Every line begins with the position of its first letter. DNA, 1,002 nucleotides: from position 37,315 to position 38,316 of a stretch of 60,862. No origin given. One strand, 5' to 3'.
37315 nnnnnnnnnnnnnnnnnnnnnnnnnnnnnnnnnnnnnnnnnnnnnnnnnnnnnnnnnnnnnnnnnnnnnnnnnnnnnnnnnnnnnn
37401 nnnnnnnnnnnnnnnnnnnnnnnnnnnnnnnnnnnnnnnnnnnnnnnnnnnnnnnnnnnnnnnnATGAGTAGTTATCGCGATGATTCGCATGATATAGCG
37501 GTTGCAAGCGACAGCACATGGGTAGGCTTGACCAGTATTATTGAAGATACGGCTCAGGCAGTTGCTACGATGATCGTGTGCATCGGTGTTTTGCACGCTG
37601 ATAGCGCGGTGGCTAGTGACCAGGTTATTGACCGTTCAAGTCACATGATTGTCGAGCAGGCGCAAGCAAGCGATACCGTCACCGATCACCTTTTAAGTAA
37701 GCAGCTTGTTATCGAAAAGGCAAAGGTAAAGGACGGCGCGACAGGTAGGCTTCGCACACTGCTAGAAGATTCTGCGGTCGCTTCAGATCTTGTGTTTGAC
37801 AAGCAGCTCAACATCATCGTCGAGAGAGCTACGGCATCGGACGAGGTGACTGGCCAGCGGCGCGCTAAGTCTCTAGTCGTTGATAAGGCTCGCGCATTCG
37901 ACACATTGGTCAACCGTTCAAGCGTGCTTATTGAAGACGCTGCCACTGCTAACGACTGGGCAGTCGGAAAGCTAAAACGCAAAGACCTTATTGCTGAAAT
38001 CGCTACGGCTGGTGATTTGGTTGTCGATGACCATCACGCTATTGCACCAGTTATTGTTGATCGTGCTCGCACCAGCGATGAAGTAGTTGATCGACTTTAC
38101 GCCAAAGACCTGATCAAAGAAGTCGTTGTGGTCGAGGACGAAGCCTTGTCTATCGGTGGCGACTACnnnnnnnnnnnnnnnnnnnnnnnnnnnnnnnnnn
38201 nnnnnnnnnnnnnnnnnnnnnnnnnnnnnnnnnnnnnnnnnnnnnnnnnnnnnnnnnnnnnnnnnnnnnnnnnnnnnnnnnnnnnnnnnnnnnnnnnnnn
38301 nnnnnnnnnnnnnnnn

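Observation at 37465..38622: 385-aa protein with a degenerate ~22-residue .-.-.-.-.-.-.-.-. repeat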

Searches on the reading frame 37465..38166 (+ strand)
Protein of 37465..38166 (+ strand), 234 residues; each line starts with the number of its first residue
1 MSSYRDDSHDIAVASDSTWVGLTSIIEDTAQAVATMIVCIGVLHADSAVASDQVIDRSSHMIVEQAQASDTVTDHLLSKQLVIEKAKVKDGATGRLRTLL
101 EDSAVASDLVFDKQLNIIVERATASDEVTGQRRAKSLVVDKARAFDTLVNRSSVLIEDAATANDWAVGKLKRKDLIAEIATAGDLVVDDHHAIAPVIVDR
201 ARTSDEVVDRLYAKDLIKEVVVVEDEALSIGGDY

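Call 57: search_protein_representatives(alignment_id=A2)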
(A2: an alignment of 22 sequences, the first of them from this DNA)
Query: 22 sequences, 234 profile positions. Proteins with E-value up to 0.001 (for the whole library): 456; up to 1e-10: 202; up to 1e-30: 92. The best 150 are listed.
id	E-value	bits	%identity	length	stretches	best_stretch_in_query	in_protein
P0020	1.2e-85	303.2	-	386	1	1-231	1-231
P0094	3.3e-82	292.0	-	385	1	1-230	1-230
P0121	6.5e-78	277.9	-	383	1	1-231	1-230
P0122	7.1e-70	251.6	-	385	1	1-230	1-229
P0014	1.2e-69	250.9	-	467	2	1-193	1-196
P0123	1.8e-67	243.8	-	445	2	1-154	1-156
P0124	7.5e-64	231.9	-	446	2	45-230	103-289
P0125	7.5e-64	231.9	-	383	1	1-225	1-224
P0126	9.5e-61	221.7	-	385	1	1-230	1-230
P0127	1.7e-60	221.0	-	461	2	1-188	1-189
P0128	5.8e-60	219.2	-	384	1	1-224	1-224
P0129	1.7e-59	217.6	-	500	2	44-231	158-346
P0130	4.7e-59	216.2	-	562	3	1-148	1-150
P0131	6.2e-59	215.8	-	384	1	1-228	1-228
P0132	3.7e-57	210.0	-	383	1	1-229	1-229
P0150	1.9e-50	188.0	-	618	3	1-225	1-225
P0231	1.2e-24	103.6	-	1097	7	52-168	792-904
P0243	4.8e-21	91.8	-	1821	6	10-227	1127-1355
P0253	3.5e-18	82.5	-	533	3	45-169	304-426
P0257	1.1e-17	80.9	-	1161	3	45-209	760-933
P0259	3.3e-17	79.2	-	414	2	28-186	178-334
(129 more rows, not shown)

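Call 59: search_protein_families(library=pfam, proteins=[P0231, P0243, P0257, P0253, P0259], max_evalue=0.1)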
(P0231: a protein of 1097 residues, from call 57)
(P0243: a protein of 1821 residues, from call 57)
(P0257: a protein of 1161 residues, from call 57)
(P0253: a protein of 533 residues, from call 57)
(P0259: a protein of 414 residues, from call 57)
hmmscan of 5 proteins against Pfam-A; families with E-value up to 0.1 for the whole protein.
P0231 (1097 aa): 6 families
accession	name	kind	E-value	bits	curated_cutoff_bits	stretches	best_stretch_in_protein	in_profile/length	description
PF25788.1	Ig_Rha78A_N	-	0.0017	19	27.4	1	474-517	61-103/105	Rha78A-like, N-terminal immunoglobulin domain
PF08963.15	DUF1878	-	0.0037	18.2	23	0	698-756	34-89/110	Protein of unknown function (DUF1878)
PF06848.17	Disaggr_repeat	-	0.012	15.8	33.9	0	292-439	20-179/179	Disaggregatase related repeat domain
PF02841.20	GBP_C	-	0.013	15.4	24.3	1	623-752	155-284/297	Guanylate-binding protein, C-terminal domain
PF14764.12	SPG48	-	0.027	15.3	25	0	601-682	7-90/118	AP-5 complex subunit, vesicle trafficking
PF04751.20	DarP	-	0.081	13.3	26.3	0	658-714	76-132/153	Dual-action ribosomal maturation protein DarP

P0243 (1821 aa): 2 families
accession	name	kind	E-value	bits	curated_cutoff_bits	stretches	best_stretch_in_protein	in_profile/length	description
PF13576.12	Pentapeptide_3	-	0.049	14.3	27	1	832-868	4-42/48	Pentapeptide repeats (9 copies)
PF13599.13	Pentapeptide_4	-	0.078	13.5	38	0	830-863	9-42/78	Pentapeptide repeat region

P0257 (1161 aa): 0 families

P0253 (533 aa): 1 family
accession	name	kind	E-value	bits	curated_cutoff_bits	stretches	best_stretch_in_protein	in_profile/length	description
PF11812.13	DUF3333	-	0.016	15.9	26.5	0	432-481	95-144/151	Domain of unknown function (DUF3333)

P0259 (414 aa): 1 family
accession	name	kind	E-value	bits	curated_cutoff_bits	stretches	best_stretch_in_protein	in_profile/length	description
PF17789.7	MG4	-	0.047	14.3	24.7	0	186-211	8-33/95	Macroglobulin domain MG4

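Call 60: search_protein_families(library=phrogs, proteins=[P0231, P0243, P0257, P0253, P0259], max_evalue=0.001)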
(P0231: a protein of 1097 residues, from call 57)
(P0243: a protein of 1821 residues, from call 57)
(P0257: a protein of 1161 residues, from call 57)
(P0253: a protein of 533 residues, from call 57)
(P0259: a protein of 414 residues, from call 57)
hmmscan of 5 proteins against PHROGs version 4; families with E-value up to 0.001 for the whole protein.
P0231 (1097 aa): 3 families
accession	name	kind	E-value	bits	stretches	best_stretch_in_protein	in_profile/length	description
phrog_12240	-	unknown function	2.1e-24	87.7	3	647-797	17-169/387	-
phrog_20515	-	unknown function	2.2e-05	25.7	0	903-961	16-72/102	-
phrog_788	-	tail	0.0009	20.1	0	519-640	165-282/297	tail protein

P0243 (1821 aa): 0 families

P0257 (1161 aa): 0 families

P0253 (533 aa): 2 families
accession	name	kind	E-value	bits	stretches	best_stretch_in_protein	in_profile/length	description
phrog_12240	-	unknown function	1.4e-12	48.7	2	304-490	9-199/387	-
phrog_21473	-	unknown function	0.00035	19.7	1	234-491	49-310/947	-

P0259 (414 aa): 2 families
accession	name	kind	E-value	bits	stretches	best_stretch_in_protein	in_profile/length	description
phrog_12240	-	unknown function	8e-09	36.4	1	192-332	42-184/387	-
phrog_877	-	unknown function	0.00021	20.1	1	27-123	786-879/1141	-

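Call 62: find_encoding_contigs(protein=P0231, flank=8000, max_places=2)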
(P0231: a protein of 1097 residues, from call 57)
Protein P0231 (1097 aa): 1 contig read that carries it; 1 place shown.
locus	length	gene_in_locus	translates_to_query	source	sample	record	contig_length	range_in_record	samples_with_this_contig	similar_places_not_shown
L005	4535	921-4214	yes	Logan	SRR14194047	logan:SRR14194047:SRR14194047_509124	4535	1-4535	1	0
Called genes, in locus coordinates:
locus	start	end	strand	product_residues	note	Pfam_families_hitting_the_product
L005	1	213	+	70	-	?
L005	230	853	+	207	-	-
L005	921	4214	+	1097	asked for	-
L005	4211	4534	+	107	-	PF10651:BppU_N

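Call 63: find_encoding_contigs(protein=P0259, flank=8000, max_places=2)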
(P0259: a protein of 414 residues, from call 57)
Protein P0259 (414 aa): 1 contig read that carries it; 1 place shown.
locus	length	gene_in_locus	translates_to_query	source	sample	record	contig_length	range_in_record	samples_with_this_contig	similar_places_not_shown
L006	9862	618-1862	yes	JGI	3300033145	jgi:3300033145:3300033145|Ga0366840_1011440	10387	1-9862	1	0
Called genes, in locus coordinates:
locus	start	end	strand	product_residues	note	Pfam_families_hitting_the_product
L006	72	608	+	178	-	-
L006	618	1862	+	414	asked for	-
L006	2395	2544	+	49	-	-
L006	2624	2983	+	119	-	-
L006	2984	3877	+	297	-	PF00239:Resolvase, PF07508:Recombinase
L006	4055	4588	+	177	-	-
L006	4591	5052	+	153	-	-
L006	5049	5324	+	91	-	-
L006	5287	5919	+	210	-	-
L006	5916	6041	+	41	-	-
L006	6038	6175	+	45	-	-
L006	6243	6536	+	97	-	-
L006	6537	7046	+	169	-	-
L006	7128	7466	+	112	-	-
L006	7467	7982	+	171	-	-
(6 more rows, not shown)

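Call 77: search_solved_structures(query=P0231, max_evalue=1)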
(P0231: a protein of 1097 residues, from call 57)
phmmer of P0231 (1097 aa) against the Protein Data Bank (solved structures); distinct sequences matched with E-value up to 1: 3.
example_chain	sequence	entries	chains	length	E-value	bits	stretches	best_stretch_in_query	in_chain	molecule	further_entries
7upp_B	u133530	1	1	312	0.4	11.9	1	736-920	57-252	DHT03 protein B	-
7cbc_A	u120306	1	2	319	0.47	11.7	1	852-943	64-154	De novo designed switch protein caging a hemagglutinin binder (sCageHA267_1S)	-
4tql_A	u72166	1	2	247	0.69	11.1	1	603-740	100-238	Three helix bundle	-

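Call 78: search_solved_structures(query=P0243, max_evalue=1)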
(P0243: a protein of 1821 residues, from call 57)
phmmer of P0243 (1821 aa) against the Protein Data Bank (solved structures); distinct sequences matched with E-value up to 1: 3.
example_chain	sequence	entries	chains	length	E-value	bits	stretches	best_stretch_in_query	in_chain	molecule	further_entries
8fbk_A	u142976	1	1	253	0.087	13.8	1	1441-1587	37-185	KWOCA_65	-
5cwh_A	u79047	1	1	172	0.29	12.1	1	1126-1234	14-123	Designed helical repeat protein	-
5h78_A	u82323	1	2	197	0.48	11.3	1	1125-1234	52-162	cAMP-dependent protein kinase type II-alpha regulatory subunit,DHR14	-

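Call 83: find_encoding_contigs(protein=P0150, flank=9000, max_places=2)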
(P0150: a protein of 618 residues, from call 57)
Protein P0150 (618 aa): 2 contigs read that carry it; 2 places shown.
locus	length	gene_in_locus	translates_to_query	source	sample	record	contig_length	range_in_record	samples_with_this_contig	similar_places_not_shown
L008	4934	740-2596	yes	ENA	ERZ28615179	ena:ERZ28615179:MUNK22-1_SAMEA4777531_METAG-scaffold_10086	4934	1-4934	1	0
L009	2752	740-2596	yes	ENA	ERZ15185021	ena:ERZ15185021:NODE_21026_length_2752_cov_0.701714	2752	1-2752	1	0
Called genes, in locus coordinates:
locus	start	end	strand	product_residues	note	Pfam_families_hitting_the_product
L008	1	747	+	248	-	?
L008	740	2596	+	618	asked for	-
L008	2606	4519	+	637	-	-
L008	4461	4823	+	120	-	-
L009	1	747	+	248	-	?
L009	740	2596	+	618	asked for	-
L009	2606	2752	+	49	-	?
